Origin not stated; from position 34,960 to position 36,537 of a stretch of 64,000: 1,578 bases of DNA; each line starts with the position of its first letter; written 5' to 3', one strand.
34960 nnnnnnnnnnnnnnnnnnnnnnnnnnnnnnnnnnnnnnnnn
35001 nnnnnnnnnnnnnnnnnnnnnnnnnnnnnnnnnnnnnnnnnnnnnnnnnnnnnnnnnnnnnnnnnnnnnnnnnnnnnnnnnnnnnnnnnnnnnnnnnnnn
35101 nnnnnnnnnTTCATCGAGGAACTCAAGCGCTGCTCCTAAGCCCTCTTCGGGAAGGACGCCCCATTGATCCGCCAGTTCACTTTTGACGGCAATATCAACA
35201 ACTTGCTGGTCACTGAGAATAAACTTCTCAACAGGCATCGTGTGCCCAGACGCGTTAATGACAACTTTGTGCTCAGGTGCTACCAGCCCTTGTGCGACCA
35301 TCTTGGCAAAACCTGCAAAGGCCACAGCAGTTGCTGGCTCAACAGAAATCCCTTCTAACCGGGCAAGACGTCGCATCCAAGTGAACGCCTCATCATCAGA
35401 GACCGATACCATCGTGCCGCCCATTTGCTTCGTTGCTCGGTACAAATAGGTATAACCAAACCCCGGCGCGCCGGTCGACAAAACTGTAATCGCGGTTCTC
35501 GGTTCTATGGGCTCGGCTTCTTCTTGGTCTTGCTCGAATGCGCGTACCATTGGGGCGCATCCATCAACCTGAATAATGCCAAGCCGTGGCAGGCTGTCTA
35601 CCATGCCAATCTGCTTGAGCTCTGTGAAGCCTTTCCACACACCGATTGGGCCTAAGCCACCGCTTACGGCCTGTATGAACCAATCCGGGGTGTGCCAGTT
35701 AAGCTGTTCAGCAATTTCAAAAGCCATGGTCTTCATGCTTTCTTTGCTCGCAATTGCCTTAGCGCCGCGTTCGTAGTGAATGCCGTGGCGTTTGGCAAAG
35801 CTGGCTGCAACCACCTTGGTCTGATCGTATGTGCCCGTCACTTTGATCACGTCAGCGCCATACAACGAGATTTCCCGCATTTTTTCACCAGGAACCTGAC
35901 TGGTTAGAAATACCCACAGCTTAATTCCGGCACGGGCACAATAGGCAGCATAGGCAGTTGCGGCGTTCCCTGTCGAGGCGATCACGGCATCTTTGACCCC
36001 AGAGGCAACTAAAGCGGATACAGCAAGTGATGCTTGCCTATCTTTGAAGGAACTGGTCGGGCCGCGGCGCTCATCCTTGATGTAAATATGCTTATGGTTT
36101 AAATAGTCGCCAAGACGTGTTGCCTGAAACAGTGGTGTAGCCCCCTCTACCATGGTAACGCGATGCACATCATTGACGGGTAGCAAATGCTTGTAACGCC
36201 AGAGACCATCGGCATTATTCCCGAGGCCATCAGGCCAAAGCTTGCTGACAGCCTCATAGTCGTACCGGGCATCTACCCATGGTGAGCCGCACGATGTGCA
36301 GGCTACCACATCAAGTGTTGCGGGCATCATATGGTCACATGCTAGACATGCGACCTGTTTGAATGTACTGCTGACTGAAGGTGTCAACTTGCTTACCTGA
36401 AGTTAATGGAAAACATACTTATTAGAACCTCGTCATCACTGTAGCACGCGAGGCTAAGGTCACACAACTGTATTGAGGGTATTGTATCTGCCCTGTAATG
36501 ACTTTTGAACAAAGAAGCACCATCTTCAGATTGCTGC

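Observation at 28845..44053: Receiver-rich signalling island with no recognisable transcriptional output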

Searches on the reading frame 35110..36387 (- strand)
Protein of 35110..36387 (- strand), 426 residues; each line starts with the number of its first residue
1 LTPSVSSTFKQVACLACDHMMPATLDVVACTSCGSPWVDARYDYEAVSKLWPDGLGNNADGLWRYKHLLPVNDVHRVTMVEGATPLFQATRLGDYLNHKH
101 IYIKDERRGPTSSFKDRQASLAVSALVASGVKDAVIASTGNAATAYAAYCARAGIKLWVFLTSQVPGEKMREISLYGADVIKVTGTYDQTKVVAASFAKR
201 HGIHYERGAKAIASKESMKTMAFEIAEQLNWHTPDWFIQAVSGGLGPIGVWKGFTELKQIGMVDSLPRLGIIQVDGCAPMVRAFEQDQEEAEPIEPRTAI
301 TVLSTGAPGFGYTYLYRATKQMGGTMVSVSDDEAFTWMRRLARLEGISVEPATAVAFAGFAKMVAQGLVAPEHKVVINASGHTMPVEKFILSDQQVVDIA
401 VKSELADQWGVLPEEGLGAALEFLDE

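Call 21: search_solved_structures(query=window:35110-36387:-, max_evalue=1e-10, show_alignments=4)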
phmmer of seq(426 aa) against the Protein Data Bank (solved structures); distinct sequences matched with E-value up to 1e-10: 6.
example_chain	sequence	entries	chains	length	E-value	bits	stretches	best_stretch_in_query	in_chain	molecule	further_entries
2d1f_A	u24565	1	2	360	6.4e-44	153.8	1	64-394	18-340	Threonine synthase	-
2zsj_A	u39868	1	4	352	2.4e-43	151.9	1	63-379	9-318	Threonine synthase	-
1uim_A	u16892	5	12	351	6.1e-40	140.7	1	63-384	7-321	Threonine Synthase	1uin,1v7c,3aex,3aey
6cgq_A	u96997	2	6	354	3.3e-37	131.7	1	63-384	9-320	Threonine synthase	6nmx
1e5x_A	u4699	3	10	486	1.1e-29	106.9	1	34-385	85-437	THREONINE SYNTHASE | THREONINE SYNTHASE 1, CHLOROPLASTIC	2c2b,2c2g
9k3c_A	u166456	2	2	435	2.1e-15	59.9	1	109-381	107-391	Cysteate synthase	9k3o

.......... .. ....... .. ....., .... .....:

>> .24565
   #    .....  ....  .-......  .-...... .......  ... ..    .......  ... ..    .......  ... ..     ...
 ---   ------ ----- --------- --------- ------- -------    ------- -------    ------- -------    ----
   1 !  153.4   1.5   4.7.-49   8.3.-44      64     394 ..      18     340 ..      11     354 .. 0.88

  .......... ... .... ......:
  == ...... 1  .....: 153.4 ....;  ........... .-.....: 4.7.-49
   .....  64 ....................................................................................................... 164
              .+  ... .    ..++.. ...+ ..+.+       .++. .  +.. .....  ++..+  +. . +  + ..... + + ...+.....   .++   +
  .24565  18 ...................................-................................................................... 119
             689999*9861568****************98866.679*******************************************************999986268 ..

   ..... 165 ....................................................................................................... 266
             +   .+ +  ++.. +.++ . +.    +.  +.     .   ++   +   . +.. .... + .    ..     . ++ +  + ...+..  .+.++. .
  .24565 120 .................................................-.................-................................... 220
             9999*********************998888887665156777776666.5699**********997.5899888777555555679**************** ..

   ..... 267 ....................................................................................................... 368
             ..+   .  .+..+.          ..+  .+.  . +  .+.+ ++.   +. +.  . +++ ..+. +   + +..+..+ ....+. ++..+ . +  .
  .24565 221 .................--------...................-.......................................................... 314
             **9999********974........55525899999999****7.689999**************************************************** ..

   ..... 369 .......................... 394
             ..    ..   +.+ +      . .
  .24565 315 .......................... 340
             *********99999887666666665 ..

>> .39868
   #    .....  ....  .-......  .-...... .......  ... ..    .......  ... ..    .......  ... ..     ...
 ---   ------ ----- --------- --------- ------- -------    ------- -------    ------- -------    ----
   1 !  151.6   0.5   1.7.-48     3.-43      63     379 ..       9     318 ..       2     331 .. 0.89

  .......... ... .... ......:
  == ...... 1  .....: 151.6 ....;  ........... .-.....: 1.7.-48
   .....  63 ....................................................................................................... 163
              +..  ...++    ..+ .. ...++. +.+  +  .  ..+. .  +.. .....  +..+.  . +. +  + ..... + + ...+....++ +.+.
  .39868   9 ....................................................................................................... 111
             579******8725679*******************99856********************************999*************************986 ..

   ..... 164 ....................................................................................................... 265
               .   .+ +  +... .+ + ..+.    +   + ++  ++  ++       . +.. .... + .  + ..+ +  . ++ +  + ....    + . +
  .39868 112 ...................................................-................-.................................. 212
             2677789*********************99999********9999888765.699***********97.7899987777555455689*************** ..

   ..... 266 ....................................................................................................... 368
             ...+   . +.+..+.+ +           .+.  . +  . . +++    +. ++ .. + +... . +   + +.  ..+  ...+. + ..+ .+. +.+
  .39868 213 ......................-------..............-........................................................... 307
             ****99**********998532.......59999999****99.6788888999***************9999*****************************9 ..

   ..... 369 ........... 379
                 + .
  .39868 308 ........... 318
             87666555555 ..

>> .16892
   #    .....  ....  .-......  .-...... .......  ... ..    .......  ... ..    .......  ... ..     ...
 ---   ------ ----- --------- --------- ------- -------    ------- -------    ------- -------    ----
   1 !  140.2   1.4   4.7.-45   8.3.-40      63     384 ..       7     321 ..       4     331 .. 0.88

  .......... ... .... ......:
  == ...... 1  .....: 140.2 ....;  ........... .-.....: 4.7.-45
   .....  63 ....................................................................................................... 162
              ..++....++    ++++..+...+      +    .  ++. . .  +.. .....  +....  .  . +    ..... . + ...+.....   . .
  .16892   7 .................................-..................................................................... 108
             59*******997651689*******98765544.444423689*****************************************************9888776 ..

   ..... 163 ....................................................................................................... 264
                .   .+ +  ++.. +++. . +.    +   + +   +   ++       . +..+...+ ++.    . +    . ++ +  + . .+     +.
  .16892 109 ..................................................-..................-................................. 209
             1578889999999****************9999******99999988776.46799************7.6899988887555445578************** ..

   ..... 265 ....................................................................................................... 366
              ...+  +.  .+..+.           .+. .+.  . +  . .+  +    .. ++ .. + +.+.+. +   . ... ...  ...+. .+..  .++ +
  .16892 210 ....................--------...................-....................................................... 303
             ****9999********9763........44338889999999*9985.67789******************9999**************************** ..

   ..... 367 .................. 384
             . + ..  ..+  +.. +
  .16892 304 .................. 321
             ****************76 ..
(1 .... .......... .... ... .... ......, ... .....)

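Call 62: search_protein_representatives(protein=window:35158-36387:-)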
Query: 410 residues. Proteins with E-value up to 0.001 (for the whole library): 9726; up to 1e-10: 4675; up to 1e-30: 1093. The best 150 are listed.
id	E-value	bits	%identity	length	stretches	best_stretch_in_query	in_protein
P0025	1.7e-153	527.8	60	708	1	8-403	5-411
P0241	1.1e-139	482.4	58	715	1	7-396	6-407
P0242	5.2e-136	470.3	57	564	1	7-395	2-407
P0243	2.3e-131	455.0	53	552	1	26-402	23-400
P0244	6.3e-127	440.4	54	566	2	13-229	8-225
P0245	7.0e-123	427.1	51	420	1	12-395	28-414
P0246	3.5e-107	375.4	47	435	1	12-385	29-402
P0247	9.1e-106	370.7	68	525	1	170-410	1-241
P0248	1.7e-105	369.8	55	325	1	81-394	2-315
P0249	1.1e-101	357.3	46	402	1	1-382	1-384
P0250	1.8e-99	350.0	48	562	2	11-233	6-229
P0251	1.4e-95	337.2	59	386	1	10-274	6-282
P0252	3.0e-95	336.1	57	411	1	96-383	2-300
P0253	8.5e-94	331.3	44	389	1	12-382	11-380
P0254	2.2e-93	329.9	42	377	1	12-382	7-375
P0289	5.7e-58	213.3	35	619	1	8-384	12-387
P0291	1.4e-57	212.0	34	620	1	15-383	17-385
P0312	1.7e-54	201.9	33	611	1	12-385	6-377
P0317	3.1e-54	201.0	31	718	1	13-383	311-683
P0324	8.7e-54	199.6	34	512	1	10-360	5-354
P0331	2.3e-53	198.2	30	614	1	9-382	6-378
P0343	1.6e-52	195.4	35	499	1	13-380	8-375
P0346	2.1e-52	195.0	31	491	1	12-389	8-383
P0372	1.5e-50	188.9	32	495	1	9-381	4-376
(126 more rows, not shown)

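Call 63: find_encoding_contigs(protein=P0245, flank=8000, max_places=3)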
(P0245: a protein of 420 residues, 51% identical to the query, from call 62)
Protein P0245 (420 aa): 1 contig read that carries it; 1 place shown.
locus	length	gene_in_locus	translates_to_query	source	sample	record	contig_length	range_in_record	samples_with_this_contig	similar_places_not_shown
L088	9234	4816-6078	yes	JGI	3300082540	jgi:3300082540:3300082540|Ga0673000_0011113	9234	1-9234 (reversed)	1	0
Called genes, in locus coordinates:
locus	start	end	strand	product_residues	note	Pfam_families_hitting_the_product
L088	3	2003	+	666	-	?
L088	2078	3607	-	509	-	PF00270:DEAD, PF04851:ResIII, PF18766:SWI2_SNF2 (weak), PF00271:Helicase_C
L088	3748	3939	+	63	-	-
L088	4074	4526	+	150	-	PF00814:TsaD (weak)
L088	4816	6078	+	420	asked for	PF00291:PALP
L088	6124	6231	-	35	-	-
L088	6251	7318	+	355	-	PF01207:Dus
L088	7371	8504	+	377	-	PF06835:LptC, PF03968:LptD_N (faint)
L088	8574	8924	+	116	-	PF01250:Ribosomal_S6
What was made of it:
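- Its closest stand-alone relative (51% identity) sits in a housekeeping-like context (call 63), so a genuine threonine-synthase activity is not excluded. The closest stand-alone relative (51%) sits among housekeeping genes (call 63).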

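Call 64: find_encoding_contigs(protein=P0249, flank=8000, max_places=3)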
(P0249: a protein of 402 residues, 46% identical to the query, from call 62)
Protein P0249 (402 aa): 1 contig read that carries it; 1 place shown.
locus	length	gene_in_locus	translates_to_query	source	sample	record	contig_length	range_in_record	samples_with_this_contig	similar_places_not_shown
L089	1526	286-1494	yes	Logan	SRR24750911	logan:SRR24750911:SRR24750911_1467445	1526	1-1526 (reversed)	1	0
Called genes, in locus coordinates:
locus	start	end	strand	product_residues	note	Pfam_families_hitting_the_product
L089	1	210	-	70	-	?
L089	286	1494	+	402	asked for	PF00291:PALP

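Call 75: search_protein_families(library=pfam, proteins=[P0289, P0291, P0312, P0331, P0317, P0324, P0343, P0346, P0372, P0242], max_evalue=0.001)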
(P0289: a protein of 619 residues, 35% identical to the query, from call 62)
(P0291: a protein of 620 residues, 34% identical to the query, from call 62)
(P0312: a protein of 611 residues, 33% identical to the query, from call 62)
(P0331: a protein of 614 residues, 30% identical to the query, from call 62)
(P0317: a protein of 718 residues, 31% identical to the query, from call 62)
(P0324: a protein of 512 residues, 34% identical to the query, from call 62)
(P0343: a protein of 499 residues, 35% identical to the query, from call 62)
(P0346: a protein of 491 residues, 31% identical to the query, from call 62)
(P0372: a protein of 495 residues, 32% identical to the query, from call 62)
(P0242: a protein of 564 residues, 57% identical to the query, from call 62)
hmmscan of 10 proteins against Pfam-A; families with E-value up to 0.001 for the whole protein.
P0289 (619 aa): 2 families
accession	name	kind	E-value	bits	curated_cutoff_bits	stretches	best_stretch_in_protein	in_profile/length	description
PF00291.31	PALP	-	3.2e-75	253.6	35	1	82-384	1-295/295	Pyridoxal-phosphate dependent enzyme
PF08502.15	LeuA_dimer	-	1.6e-27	96.5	24.9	1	477-613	2-130/131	LeuA allosteric (dimerisation) domain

P0291 (620 aa): 2 families
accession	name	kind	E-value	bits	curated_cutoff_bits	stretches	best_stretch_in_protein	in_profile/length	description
PF00291.31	PALP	-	1.4e-77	261.4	35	1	82-383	1-295/295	Pyridoxal-phosphate dependent enzyme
PF08502.15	LeuA_dimer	-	2.4e-27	95.9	24.9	1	478-610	4-130/131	LeuA allosteric (dimerisation) domain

P0312 (611 aa): 3 families
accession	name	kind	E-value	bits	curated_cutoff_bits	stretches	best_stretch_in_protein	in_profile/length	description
PF00291.31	PALP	-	3.5e-77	260.1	35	1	72-373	1-295/295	Pyridoxal-phosphate dependent enzyme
PF08502.15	LeuA_dimer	-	9.2e-18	64.9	24.9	1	466-601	2-129/131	LeuA allosteric (dimerisation) domain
PF02887.21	PK_C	-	0.00012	22.6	28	0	118-213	8-102/114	Pyruvate kinase, alpha/beta domain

P0331 (614 aa): 3 families
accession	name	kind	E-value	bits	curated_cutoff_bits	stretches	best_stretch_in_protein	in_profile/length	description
PF00291.31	PALP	-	2.9e-74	250.5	35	1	75-377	1-295/295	Pyridoxal-phosphate dependent enzyme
PF08502.15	LeuA_dimer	-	1.6e-26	93.2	24.9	1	474-606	7-130/131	LeuA allosteric (dimerisation) domain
PF08541.16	ACP_syn_III_C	-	0.0005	20.6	26.6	0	348-380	49-81/90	3-Oxoacyl-[acyl-carrier-protein (ACP)] synthase III C terminal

P0317 (718 aa): 2 families
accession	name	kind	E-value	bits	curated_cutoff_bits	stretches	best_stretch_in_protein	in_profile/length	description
PF00291.31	PALP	-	1.2e-69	235.3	35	1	381-681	3-295/295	Pyridoxal-phosphate dependent enzyme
PF00459.30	Inositol_P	-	2.1e-20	73.8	27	1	18-280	7-264/271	Inositol monophosphatase family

P0324 (512 aa): 1 family
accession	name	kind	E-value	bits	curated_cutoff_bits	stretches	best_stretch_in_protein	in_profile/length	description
PF00291.31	PALP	-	9.1e-68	229.2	35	1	77-359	5-284/295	Pyridoxal-phosphate dependent enzyme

P0343 (499 aa): 2 families
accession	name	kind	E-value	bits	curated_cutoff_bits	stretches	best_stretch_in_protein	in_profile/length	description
PF00291.31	PALP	-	4.8e-65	220.2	35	1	73-376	1-295/295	Pyridoxal-phosphate dependent enzyme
PF03551.20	PadR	-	7.4e-11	42.3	27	1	418-490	1-74/75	Transcriptional regulator PadR-like family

P0346 (491 aa): 2 families
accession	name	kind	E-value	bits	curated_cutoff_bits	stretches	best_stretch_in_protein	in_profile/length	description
PF00291.31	PALP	-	2.7e-69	234.2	35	1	73-375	1-295/295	Pyridoxal-phosphate dependent enzyme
PF03551.20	PadR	-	8.2e-14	51.8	27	1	417-485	1-71/75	Transcriptional regulator PadR-like family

P0372 (495 aa): 2 families
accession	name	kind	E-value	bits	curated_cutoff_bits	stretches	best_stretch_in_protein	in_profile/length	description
PF00291.31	PALP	-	2.8e-61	207.9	35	1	73-376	1-295/295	Pyridoxal-phosphate dependent enzyme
PF03551.20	PadR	-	6.5e-13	48.9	27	1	418-487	1-71/75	Transcriptional regulator PadR-like family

P0242 (564 aa): 2 families
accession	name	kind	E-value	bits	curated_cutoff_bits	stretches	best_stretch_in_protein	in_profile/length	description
PF00291.31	PALP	-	4.1e-62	210.6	35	1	80-393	1-295/295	Pyridoxal-phosphate dependent enzyme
PF00072.30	Response_reg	-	1.8e-20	73.6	30.2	1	446-555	1-108/111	Response regulator receiver domain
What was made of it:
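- Related Zn-ribbon ThrC-like enzymes elsewhere carry other C-terminal regulatory domains, such as the LeuA allosteric domain and PadR (call 75). Related ThrC-like domains are fused to a PadR DNA-binding domain (call 75), where a ligand-sensing role is plausible. Other relatives carry a LeuA-type allosteric domain at the same position, which fits an enzyme that is being regulated (call 75).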
